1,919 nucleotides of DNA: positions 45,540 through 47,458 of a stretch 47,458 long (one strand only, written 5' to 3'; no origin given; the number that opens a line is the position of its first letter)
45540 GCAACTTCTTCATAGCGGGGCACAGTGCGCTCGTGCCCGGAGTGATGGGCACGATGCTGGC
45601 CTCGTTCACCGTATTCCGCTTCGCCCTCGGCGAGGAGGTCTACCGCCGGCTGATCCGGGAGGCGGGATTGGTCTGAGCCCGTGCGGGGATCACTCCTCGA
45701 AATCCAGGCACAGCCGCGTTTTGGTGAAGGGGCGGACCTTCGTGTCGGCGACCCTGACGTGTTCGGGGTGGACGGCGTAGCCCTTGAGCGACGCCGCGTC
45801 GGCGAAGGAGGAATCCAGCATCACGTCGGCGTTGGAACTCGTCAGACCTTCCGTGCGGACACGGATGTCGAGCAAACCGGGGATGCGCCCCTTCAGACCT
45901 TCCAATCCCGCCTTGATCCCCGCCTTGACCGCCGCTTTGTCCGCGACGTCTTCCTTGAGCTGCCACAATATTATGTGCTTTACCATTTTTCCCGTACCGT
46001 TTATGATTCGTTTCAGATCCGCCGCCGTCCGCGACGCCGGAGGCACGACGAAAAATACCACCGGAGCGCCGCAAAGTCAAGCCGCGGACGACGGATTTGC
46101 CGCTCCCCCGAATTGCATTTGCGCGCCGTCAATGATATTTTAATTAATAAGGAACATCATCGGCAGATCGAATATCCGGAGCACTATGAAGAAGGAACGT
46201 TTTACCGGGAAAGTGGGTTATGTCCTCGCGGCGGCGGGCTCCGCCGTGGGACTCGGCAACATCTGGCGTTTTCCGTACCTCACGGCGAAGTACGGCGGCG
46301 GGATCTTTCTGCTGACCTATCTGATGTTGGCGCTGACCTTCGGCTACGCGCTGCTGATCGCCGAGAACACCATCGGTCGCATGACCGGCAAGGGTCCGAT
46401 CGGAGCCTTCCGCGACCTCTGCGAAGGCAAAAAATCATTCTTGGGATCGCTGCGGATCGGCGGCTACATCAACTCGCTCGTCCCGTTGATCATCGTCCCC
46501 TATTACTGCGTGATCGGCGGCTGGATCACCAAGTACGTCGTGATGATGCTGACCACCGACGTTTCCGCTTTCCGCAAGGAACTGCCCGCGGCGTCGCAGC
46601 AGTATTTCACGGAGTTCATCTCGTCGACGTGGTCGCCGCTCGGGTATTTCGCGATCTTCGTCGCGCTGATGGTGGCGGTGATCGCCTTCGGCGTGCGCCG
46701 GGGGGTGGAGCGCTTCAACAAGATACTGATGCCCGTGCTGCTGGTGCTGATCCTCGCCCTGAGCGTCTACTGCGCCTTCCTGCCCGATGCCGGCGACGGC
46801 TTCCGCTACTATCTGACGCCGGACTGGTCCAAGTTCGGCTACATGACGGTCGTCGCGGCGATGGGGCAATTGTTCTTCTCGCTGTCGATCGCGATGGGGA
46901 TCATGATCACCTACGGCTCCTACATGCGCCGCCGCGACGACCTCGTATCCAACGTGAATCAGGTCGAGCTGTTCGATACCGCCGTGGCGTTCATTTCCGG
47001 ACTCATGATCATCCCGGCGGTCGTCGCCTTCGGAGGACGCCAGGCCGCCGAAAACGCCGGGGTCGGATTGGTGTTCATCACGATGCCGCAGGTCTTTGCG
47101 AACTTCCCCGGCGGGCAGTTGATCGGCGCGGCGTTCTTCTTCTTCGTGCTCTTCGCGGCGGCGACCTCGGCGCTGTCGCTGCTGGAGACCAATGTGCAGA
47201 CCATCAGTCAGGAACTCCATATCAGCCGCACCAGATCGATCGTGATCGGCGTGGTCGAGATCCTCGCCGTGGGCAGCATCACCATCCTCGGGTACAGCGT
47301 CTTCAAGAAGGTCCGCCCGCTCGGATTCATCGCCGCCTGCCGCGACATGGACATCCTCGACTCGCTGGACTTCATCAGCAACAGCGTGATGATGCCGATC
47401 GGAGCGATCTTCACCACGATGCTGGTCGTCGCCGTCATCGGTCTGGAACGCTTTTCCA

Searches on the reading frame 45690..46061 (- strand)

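Call 11: search_protein_families(library=pfam, proteins=[window:45690-46061:-], max_evalue=0.001)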
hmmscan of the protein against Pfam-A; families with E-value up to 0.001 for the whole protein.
window:45690-46061:- (123 aa): 1 family
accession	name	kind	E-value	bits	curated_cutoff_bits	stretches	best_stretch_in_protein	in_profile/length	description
PF07876.18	Dabb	-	4.6e-19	69.3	25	1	27-122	1-95/96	Stress responsive A/B Barrel Domain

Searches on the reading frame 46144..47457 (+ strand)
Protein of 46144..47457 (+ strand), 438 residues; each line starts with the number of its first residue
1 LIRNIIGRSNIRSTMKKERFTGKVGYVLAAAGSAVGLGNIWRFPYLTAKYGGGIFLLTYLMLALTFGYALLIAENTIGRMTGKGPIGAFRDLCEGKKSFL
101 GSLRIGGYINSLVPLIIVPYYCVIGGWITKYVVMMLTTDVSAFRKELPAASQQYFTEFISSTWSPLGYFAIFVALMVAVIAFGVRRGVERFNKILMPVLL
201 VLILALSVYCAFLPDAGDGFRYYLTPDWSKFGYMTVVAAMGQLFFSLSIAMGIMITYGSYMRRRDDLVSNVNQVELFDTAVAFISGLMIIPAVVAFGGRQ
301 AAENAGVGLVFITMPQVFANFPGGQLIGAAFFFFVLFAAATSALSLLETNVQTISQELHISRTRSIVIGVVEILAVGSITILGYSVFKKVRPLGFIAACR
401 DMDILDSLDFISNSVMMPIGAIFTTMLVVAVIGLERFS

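Call 11: search_protein_families(library=pfam, proteins=[window:46144-47457:+], max_evalue=0.001)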
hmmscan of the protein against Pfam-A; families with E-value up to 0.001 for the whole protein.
window:46144-47457:+ (438 aa): 1 family
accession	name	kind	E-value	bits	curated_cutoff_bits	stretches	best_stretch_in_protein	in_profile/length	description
PF00209.24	SNF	-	6.5e-52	177.3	27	2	171-437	182-445/524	Sodium:neurotransmitter symporter family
